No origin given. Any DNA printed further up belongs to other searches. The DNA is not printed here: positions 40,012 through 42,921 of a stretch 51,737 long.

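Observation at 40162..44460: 4.3-kb operon of two large, family-less cytoplasmic proteins; the 869-aa one looks like a split xylose-isomerase-like TIM barrel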

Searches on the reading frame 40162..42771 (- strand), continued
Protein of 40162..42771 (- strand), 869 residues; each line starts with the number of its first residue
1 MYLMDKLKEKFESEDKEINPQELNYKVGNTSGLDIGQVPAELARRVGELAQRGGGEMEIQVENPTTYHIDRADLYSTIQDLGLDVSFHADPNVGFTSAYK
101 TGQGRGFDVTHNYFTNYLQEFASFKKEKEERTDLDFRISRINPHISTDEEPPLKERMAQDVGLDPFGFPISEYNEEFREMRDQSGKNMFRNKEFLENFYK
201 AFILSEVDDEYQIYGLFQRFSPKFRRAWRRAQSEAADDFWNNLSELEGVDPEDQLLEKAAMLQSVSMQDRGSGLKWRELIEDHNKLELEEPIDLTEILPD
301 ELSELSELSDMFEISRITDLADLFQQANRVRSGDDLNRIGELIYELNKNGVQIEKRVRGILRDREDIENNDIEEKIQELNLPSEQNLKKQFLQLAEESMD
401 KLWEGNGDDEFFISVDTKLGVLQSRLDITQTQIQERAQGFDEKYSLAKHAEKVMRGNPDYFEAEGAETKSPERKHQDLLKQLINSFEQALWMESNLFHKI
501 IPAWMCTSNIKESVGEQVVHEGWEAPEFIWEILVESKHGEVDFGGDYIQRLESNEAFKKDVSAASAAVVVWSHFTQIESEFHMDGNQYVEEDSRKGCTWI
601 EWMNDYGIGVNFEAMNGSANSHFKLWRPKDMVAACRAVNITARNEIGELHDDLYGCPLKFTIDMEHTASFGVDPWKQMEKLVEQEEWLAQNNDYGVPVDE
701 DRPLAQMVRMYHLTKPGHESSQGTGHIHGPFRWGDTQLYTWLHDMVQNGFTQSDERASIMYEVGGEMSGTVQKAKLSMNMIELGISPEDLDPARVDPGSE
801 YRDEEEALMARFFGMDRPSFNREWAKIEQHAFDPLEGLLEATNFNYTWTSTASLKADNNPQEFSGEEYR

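Call 62: search_protein_families(library=ncbifam, proteins=[L002:8864-10078:+, P0240, P0386], max_evalue=0.1)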
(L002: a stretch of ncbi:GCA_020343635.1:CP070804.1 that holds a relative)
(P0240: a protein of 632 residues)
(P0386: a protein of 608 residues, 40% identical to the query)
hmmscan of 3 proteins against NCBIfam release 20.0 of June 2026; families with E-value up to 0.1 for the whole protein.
L002:8864-10078:+ (404 aa): 9 families
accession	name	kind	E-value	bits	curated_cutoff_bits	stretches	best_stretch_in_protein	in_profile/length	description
NF033061.1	ANT_4p_I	equivalog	2e-06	27.6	350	1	42-161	7-118/253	ANT(4')-I family aminoglycoside nucleotidyltransferase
NF051895.1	anti_phage_HalB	equivalog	4.3e-06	26.5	190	1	68-97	2-31/211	anti-phage Hailong system nucleotidyltransferase HalB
NF047752.1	MntA_antitoxin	equivalog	1.7e-05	24.6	60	1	65-104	7-37/106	type VII toxin-antitoxin system MntA family adenylyltransferase antitoxin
NF012212.1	ANT_9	subfamily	2.8e-05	23.5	340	1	51-123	10-76/249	aminoglycoside nucleotidyltransferase ANT(9)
NF000079.1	ANT_4p_Ib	exception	0.0018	17.9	500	1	43-98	11-66/256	aminoglycoside O-nucleotidyltransferase ANT(4')-Ib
NF000181.1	ANT_4p_Ia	exception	0.003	17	500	1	42-94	8-60/253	aminoglycoside O-nucleotidyltransferase ANT(4')-Ia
NF007411.0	PRK09947.1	equivalog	0.0079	16.1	203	1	238-352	13-113/215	YdhW family putative oxidoreductase system protein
NF033218.1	anchor_AmaP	equivalog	0.073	12.8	55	0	167-197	83-113/166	alkaline shock response membrane anchor protein AmaP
NF010309.0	PRK13746.1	subfamily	0.088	12.1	193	0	58-96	21-59/263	aminoglycoside adenylyltransferase family protein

P0240 (632 aa): 0 families

P0386 (608 aa): 0 families

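Call 65: find_related_loci(query=A5, collection=genome_contigs, flank=4000)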
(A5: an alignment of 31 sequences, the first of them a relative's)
Query A5 (632 aa) in genome_contigs; peptide patterns used: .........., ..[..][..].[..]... (x = any residue, [..] = any of these).
136 stretches matched a pattern; 81 encode a relative of the query (tblastn E <= 1e-3); the best 80 are kept; 75 distinct loci.
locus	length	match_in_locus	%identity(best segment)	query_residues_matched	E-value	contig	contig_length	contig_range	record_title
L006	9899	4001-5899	58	11-632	0e+0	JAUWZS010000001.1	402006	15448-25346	MAG: Candidatus Aenigmatarchaeota archaeon isolate CSMAG_2742 CSMAG_2742_k141_853591_length_402006_cov_52.0000, whole ge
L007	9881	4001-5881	57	11-632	0e+0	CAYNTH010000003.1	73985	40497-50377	MAG TPA_asm: uncultured archaeon isolate SRP141376_co2_418 genome assembly, contig: NODE_897_length_73985_cov_9.150670,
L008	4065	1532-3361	46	3-632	0e+0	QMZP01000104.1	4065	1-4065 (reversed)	MAG: Candidatus Aenigmatarchaeota archaeon isolate B8_G16 B8_Guay16_scaffold_26769, whole genome shotgun sequence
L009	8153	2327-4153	45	1-632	4e-179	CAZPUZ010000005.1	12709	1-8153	MAG TPA_asm: uncultured archaeon isolate binchicken_co19_610 genome assembly, contig: NODE_8303_length_12709_cov_4.08771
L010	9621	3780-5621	46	12-632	4e-179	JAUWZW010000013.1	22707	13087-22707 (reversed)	MAG: Candidatus Aenigmatarchaeota archaeon isolate CSMAG_2746 CSMAG_2746_k141_242743_length_22707_cov_26.1884, whole gen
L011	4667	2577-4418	46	12-632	0e+0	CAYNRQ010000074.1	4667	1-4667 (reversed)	MAG TPA_asm: uncultured archaeon isolate binchicken_co19_608 genome assembly, contig: NODE_32911_length_4667_cov_9.11209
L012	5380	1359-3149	47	12-632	3e-178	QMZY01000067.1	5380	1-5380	MAG: Candidatus Aenigmatarchaeota archaeon isolate B30_G1 B30_Guay1_scaffold_11054, whole genome shotgun sequence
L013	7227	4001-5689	49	12-632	0e+0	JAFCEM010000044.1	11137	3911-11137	MAG: Candidatus Aenigmatarchaeota archaeon isolate Meg22_1214_Bin_123 Meg22_1214_Bin_123_scaffold_54148, whole genome sh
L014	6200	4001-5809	46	2-632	9e-173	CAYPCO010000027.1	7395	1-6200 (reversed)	MAG TPA_asm: uncultured archaeon isolate binchicken_co6_493 genome assembly, contig: NODE_13027_length_7395_cov_3.959673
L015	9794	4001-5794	45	12-632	9e-167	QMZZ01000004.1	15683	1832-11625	MAG: Candidatus Aenigmatarchaeota archaeon isolate B14_G16 B14_Guay16_scaffold_02098, whole genome shotgun sequence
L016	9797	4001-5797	45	12-632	5e-165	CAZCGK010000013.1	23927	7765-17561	MAG TPA_asm: uncultured archaeon isolate binchicken_co6_226 genome assembly, contig: NODE_1904_length_23927_cov_11.21225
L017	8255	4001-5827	44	1-632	2e-172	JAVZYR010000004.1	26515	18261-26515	MAG: Candidatus Aenigmatarchaeota archaeon isolate JZ-3_201901_bins_3 JZ-3_201901_bins_3_scaffold_4, whole genome shotgu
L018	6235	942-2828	42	12-632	3e-165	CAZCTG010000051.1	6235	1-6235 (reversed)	MAG TPA_asm: uncultured archaeon isolate SRP323688_co1_113 genome assembly, contig: NODE_17436_length_6235_cov_5.751618,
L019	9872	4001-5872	42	11-632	3e-163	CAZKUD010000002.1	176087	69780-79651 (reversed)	MAG TPA_asm: uncultured archaeon isolate binchicken_co334_109 genome assembly, contig: NODE_59_length_176087_cov_14.7149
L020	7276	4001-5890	43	3-632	1e-162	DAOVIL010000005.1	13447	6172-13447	MAG TPA_asm: Candidatus Aenigmatarchaeota archaeon isolate CSMAG_1366 CSMAG_1366_k141_6340669_length_13447_cov_7.0000, w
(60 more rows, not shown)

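Call 73: search_solved_structures(query=A3, max_evalue=10, show_alignments=3)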
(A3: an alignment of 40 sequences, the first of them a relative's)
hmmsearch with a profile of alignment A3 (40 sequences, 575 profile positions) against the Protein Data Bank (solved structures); distinct sequences matched with E-value up to 10: 7.
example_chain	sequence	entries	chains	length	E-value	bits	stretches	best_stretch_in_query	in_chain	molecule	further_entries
2x7v_A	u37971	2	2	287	0.00041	22.5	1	55-115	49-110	PROBABLE ENDONUCLEASE 4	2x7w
4hno_A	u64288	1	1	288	0.00042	22.5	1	55-116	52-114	Probable endonuclease 4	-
6khy_A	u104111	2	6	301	0.00088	21.5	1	351-419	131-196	Probable AP endonuclease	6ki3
4pfh_A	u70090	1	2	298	0.25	13.4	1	27-104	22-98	D-tagatose 3-epimerase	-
7xli_A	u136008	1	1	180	0.42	12.6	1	179-289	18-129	Iron-regulated surface determinant protein B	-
4mx6_A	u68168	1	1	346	0.63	12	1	240-326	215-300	TRAP-type C4-dicarboxylate:H+ symport system substrate-binding component DctP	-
3aam_A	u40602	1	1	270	1.2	11.2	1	23-115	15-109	Endonuclease IV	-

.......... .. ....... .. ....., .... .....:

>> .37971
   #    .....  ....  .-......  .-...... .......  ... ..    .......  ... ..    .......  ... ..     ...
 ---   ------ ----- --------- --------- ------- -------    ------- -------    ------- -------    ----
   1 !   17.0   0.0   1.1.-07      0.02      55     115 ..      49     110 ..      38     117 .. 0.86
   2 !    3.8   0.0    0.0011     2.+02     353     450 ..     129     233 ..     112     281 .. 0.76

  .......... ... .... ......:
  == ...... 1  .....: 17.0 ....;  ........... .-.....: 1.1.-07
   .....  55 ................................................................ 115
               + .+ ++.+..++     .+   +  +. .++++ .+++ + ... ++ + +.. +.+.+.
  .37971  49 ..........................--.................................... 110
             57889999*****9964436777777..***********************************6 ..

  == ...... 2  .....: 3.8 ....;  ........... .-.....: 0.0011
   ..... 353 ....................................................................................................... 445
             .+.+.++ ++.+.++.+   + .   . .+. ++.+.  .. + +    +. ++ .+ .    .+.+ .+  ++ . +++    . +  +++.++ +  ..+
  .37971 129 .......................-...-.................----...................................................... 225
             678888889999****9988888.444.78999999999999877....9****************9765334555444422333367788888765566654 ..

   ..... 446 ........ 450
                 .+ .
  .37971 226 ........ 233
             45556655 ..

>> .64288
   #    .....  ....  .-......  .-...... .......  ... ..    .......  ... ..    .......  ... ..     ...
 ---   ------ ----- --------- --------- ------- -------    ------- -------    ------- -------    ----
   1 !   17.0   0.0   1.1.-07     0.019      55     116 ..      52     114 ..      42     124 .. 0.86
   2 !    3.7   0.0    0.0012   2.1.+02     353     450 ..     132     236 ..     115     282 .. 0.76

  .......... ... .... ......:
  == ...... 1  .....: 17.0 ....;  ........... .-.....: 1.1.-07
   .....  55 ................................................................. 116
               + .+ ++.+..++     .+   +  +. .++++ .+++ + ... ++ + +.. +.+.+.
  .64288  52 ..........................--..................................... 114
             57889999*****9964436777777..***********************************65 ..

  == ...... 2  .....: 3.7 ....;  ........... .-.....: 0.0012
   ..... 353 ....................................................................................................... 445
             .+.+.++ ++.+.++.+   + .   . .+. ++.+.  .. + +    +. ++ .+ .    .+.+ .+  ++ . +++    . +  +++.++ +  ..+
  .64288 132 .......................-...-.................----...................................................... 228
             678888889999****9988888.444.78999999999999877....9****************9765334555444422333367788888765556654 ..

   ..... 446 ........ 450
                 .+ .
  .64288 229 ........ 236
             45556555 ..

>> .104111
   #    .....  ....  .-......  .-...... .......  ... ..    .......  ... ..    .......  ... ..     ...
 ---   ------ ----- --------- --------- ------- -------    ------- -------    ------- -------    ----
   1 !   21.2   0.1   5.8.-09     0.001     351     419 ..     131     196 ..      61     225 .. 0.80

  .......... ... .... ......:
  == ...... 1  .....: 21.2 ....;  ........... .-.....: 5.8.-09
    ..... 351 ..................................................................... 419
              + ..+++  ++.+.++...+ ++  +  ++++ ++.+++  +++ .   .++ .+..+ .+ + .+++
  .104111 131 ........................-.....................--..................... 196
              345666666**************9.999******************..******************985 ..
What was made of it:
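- Closest known: Endonuclease IV. Same: These are the only statistically significant PDB sequence matches of the wider family (call 73).
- The only significant PDB sequence hits are AP endonucleases, with D-tagatose epimerase at E 0.25 (call 73).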

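Call 80: search_protein_families(library=padloc, proteins=[window:40162-42771:-, L002:7001-8827:+, L002:5555-6991:+, L002:8864-10078:+], max_evalue=0.01)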
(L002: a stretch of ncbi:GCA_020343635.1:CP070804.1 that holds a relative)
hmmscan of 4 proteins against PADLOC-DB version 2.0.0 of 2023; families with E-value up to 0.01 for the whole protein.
window:40162-42771:- (869 aa): 0 families

L002:7001-8827:+ (608 aa): 0 families

L002:5555-6991:+ (478 aa): 0 families

L002:8864-10078:+ (404 aa): 9 families
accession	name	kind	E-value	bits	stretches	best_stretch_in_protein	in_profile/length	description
PDLC04903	PDC-S09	-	1.8e-13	48.8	1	45-101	6-62/108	-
PDLC04906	PDC-S09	-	2.9e-09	35.2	1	42-97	3-56/98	-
PDLC04907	PDC-S09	-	2e-08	32.3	1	48-104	12-66/114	-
PDLC04904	PDC-S09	-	7.9e-08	30.4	1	44-101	6-61/104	-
PDLC04778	PDC-M70A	-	1.2e-07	29.3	1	32-112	17-94/355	-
PDLC04902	PDC-S09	-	2.2e-06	25.9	1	54-99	12-55/97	-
PDLC04905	PDC-S09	-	2.1e-05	22.8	1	50-98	8-55/101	-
PDLC04368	PDC-M05A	-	2.8e-05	22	1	54-95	96-137/201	-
PDLC04369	PDC-M05A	-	7.1e-05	20.5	1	55-93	96-131/201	-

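Call 81: search_protein_families(library=phrogs, proteins=[window:40162-42771:-, L002:7001-8827:+, L002:5555-6991:+], max_evalue=0.01)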
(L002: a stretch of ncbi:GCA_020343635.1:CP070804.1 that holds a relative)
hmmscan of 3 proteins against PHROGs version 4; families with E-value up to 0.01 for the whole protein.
window:40162-42771:- (869 aa): 0 families

L002:7001-8827:+ (608 aa): 0 families

L002:5555-6991:+ (478 aa): 0 families
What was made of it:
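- On Known anti-phage defence systems or phage protein families: No hit for either protein or for their Aenigmatarchaeota orthologs (calls 80, 81).
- Tried and rejected: No PADLOC or PHROGs hit (calls 80, 81).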

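Call 94: find_encoding_contigs(protein=P0006, flank=4500, max_places=1)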
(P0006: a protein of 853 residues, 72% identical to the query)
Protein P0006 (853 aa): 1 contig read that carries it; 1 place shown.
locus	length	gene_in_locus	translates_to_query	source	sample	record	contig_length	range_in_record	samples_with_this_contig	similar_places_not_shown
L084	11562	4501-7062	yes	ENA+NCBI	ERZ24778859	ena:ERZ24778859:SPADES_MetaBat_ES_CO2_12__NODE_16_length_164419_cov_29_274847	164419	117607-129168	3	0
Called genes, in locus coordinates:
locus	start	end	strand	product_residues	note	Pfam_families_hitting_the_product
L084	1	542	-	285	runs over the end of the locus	PF01882:DUF58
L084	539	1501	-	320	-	PF00493:MCM (weak), PF20030:bpMoxR, PF00004:AAA (weak), PF07726:AAA_3, PF07728:AAA_5, PF17863:AAA_lid_2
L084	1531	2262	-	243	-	PF24334:DUF7502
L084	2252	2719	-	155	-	-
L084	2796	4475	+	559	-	-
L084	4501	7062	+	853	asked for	-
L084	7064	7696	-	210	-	-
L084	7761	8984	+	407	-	PF01909:NTP_transf_2, PF18765:Polbeta (weak)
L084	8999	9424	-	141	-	PF00293:NUDIX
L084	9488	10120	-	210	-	PF01813:ATP-synt_D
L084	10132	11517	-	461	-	PF02874:ATP-synt_ab_N, PF00006:ATP-synt_ab, PF22919:ATP-synt_VA_C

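Call 95: find_encoding_contigs(protein=P0012, flank=4500, max_places=1)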
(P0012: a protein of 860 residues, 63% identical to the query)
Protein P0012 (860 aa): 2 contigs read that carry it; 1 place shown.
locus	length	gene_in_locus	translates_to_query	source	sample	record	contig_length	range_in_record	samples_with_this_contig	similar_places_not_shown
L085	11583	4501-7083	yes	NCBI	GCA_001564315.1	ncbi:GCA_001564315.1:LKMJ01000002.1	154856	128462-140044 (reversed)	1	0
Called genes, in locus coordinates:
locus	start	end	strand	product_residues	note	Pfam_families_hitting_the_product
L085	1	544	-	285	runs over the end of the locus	PF01882:DUF58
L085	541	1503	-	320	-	PF00493:MCM (faint), PF20030:bpMoxR, PF00004:AAA (weak), PF07726:AAA_3, PF07728:AAA_5, PF17863:AAA_lid_2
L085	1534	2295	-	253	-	PF24334:DUF7502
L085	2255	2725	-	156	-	-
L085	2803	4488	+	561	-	-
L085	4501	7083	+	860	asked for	-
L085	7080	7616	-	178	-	-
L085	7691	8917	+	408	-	PF01909:NTP_transf_2, PF18765:Polbeta (weak)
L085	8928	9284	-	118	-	-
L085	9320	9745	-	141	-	PF00293:NUDIX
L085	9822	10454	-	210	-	PF01813:ATP-synt_D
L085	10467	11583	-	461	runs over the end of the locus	PF02874:ATP-synt_ab_N, PF00006:ATP-synt_ab, PF22919:ATP-synt_VA_C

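Call 96: find_encoding_contigs(protein=P0032, flank=4500, max_places=1)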
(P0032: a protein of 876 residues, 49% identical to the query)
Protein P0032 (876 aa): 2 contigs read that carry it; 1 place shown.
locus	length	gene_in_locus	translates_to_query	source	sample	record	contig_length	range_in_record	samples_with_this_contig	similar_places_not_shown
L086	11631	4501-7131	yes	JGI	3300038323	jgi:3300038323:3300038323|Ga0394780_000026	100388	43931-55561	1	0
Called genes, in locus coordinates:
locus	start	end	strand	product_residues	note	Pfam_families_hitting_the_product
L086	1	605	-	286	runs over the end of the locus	PF01882:DUF58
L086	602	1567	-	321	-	PF00493:MCM (weak), PF20030:bpMoxR, PF00004:AAA, PF07726:AAA_3, PF07728:AAA_5, PF17863:AAA_lid_2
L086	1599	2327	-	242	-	PF24334:DUF7502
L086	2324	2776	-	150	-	-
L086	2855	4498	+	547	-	-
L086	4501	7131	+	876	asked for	-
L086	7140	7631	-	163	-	-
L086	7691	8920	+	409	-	PF01909:NTP_transf_2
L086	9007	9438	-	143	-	PF00293:NUDIX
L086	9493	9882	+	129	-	PF01451:LMWPc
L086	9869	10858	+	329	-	PF03881:Fructosamin_kin (faint), PF01636:APH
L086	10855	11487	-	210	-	PF01813:ATP-synt_D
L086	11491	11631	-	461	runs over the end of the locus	PF02874:ATP-synt_ab_N, PF00006:ATP-synt_ab, PF22919:ATP-synt_VA_C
